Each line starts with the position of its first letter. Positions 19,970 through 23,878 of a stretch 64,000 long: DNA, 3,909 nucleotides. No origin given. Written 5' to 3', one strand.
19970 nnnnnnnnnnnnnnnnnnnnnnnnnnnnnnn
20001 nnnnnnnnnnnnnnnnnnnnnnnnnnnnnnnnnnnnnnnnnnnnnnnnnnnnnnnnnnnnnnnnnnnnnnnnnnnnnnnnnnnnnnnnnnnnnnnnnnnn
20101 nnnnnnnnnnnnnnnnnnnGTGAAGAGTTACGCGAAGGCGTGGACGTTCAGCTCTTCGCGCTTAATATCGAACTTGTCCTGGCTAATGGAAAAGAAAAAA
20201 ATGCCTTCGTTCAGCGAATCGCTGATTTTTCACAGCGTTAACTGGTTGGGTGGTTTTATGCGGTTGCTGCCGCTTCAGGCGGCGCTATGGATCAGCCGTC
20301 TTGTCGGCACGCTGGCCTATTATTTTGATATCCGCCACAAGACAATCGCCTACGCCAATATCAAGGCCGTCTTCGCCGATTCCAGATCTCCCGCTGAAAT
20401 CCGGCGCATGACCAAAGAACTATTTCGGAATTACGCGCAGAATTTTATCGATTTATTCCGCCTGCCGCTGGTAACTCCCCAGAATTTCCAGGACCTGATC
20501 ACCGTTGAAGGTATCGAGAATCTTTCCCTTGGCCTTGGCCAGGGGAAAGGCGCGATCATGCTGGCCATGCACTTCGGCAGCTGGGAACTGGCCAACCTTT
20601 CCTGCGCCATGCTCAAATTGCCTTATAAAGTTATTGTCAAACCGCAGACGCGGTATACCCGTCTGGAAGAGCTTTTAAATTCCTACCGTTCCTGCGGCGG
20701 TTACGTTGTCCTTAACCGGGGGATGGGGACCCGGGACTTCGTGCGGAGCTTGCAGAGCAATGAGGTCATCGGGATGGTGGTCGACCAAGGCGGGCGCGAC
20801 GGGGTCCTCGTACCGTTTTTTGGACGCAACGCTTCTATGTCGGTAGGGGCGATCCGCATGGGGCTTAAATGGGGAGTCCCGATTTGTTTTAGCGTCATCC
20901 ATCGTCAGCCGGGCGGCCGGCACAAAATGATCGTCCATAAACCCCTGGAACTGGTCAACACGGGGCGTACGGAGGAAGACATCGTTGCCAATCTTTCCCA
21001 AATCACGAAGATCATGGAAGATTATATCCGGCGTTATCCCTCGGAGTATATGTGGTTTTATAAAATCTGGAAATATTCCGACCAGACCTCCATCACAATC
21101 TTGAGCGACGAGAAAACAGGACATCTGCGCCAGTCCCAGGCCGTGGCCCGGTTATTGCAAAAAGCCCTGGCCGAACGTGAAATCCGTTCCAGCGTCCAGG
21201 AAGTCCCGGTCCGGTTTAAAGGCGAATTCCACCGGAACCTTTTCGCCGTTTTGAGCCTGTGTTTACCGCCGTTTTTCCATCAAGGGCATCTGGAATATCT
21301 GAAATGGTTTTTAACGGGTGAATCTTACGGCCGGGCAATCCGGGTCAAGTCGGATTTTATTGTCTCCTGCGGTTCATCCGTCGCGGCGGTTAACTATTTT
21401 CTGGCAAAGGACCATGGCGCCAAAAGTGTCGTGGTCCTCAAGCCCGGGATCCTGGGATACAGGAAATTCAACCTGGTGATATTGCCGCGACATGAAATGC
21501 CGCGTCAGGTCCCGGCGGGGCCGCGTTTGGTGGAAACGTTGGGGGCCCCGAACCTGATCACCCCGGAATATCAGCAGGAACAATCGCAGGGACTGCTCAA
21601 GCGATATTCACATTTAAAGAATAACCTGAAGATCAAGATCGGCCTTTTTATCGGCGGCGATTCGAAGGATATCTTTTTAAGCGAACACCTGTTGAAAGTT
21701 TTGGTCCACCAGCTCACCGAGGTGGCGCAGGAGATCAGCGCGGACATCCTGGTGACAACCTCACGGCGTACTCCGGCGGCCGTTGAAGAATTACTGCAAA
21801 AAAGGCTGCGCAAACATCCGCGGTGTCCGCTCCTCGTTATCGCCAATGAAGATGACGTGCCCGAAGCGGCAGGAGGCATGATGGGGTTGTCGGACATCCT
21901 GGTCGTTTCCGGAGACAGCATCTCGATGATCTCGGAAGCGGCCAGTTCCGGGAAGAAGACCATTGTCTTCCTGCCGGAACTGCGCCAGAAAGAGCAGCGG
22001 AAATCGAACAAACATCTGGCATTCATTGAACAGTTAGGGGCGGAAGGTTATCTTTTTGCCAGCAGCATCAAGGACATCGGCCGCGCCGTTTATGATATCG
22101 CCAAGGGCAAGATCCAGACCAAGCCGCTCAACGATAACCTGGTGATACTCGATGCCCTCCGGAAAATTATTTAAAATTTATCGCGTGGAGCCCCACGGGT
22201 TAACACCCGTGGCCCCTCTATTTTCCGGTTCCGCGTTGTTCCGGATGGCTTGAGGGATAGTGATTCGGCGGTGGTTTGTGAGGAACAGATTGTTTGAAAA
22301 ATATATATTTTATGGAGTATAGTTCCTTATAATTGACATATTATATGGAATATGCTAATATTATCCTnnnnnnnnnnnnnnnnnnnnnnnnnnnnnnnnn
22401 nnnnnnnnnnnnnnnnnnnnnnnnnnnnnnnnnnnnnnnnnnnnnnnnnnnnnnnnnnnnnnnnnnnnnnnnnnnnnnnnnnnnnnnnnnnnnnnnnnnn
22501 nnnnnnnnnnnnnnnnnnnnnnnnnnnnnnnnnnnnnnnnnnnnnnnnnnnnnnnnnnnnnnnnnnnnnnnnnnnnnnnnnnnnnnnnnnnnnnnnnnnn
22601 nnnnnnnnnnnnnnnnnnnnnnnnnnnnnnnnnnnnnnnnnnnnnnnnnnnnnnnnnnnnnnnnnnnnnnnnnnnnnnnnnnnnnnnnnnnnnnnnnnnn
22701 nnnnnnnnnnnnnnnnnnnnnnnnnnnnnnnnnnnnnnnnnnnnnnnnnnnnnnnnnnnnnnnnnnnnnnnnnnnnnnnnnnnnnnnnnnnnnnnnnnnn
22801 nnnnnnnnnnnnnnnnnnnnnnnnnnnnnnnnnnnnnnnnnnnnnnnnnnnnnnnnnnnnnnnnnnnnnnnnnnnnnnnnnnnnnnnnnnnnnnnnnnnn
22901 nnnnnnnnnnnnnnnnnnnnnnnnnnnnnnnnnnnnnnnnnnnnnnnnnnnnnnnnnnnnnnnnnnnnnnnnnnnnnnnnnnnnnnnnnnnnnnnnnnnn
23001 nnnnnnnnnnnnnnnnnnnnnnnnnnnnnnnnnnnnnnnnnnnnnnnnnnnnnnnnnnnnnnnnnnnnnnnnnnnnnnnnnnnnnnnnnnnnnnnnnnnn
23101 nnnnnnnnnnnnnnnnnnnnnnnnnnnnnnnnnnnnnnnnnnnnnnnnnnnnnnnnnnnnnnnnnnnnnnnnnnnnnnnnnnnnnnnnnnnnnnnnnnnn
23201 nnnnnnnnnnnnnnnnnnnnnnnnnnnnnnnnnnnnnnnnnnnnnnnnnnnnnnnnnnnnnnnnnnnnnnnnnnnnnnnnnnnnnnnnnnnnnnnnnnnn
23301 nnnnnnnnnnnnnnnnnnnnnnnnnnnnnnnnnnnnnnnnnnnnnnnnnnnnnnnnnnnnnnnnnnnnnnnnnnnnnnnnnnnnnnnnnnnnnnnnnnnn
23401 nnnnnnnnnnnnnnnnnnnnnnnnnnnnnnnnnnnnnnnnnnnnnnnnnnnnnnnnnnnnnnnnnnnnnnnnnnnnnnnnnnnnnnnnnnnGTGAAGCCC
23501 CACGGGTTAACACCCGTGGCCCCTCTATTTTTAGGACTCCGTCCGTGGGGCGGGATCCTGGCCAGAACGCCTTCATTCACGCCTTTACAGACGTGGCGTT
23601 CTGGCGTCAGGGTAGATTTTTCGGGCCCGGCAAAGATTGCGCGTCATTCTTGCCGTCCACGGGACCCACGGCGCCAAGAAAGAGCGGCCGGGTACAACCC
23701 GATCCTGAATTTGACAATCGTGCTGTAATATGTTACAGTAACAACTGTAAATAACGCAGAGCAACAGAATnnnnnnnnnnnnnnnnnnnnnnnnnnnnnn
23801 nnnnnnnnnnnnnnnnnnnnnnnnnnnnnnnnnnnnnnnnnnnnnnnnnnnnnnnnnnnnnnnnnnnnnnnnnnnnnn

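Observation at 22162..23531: AAA ATPase (DUF4143) cassette bounded by 63-bp near-perfect direct repeats that carry a terminator and supply stop codons to two different genes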

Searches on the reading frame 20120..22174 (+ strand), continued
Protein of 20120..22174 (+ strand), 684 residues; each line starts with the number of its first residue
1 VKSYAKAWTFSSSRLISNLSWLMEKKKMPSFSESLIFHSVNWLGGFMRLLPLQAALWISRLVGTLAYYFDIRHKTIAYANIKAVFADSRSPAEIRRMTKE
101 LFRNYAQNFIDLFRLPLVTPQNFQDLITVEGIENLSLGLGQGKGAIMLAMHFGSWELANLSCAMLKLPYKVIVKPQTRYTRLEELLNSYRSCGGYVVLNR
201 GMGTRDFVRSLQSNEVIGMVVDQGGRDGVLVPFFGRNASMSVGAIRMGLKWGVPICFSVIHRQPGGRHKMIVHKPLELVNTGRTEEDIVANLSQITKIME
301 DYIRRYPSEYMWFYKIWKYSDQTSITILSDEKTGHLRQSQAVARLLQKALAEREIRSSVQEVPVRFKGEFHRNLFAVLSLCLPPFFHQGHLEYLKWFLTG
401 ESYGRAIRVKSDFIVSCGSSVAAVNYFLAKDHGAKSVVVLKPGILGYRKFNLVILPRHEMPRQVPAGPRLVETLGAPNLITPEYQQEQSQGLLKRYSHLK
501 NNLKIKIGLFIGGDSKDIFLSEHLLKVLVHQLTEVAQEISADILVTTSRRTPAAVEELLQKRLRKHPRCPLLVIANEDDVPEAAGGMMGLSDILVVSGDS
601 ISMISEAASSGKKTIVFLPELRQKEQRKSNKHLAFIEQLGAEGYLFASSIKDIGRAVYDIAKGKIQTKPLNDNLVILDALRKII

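Call 21: find_encoding_contigs(protein=window:20186-22174:+, flank=10000, max_places=10)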
Protein window:20186-22174:+ (662 aa): no gene with exactly this product is on record in the collection.

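Call 70: find_encoding_contigs(protein=P0004, flank=9000, max_places=3)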
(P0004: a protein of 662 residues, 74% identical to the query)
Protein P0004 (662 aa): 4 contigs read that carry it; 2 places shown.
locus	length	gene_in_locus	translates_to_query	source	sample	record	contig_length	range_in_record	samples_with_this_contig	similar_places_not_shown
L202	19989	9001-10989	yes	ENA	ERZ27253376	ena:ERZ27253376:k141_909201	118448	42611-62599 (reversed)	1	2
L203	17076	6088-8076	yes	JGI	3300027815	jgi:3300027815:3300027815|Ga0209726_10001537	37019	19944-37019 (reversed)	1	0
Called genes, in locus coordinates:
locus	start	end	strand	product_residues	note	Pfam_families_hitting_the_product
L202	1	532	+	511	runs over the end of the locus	PF00682:HMGL-like, PF22617:HCS_D2, PF08502:LeuA_dimer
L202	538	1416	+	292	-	PF08501:Shikimate_dh_N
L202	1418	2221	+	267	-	PF06750:A24_N_bact, PF01478:Peptidase_A24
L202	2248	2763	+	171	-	PF13238:AAA_18 (weak), PF01202:SKI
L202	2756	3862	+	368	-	PF02481:DNA_processg_A, PF17782:WHD_DprA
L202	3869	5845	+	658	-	PF01751:Toprim, PF01131:Topoisom_bac, PF01396:Zn_ribbon_Top1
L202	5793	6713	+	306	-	PF13102:Phage_int_SAM_5 (faint), PF02899:Phage_int_SAM_1, PF13495:Phage_int_SAM_4 (faint), PF00589:Phage_integrase, PF22823:MrpR_C_cat (weak)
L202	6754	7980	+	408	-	PF04413:Glycos_transf_N, PF00534:Glycos_transf_1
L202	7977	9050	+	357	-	PF02606:LpxK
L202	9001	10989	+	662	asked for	PF03279:Lip_A_acyltrans, PF06258:Mito_fiss_Elm1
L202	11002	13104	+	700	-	PF13439:Glyco_transf_4, PF13477:Glyco_trans_4_2 (faint), PF13579:Glyco_trans_4_4, PF20706:GT4-conflict, PF00534:Glycos_transf_1, PF13524:Glyco_trans_1_2, PF13692:Glyco_trans_1_4, PF01075:Glyco_transf_9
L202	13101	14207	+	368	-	PF13439:Glyco_transf_4, PF13477:Glyco_trans_4_2 (weak), PF13579:Glyco_trans_4_4, PF20706:GT4-conflict, PF00534:Glycos_transf_1, PF13692:Glyco_trans_1_4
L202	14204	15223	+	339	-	PF01075:Glyco_transf_9, PF02350:Epimerase_2 (weak)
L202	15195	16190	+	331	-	PF01075:Glyco_transf_9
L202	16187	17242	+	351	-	PF01075:Glyco_transf_9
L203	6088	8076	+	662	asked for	PF03279:Lip_A_acyltrans, PF06258:Mito_fiss_Elm1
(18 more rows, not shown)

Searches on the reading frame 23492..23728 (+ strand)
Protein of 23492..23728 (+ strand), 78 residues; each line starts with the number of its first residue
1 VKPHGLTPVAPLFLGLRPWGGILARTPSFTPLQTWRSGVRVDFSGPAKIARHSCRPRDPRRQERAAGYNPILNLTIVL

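Call 79: search_protein_families(library=pfam, proteins=[window:23492-23728:+], max_evalue=0.01)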
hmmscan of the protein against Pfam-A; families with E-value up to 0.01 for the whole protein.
window:23492-23728:+ (78 aa): 0 families
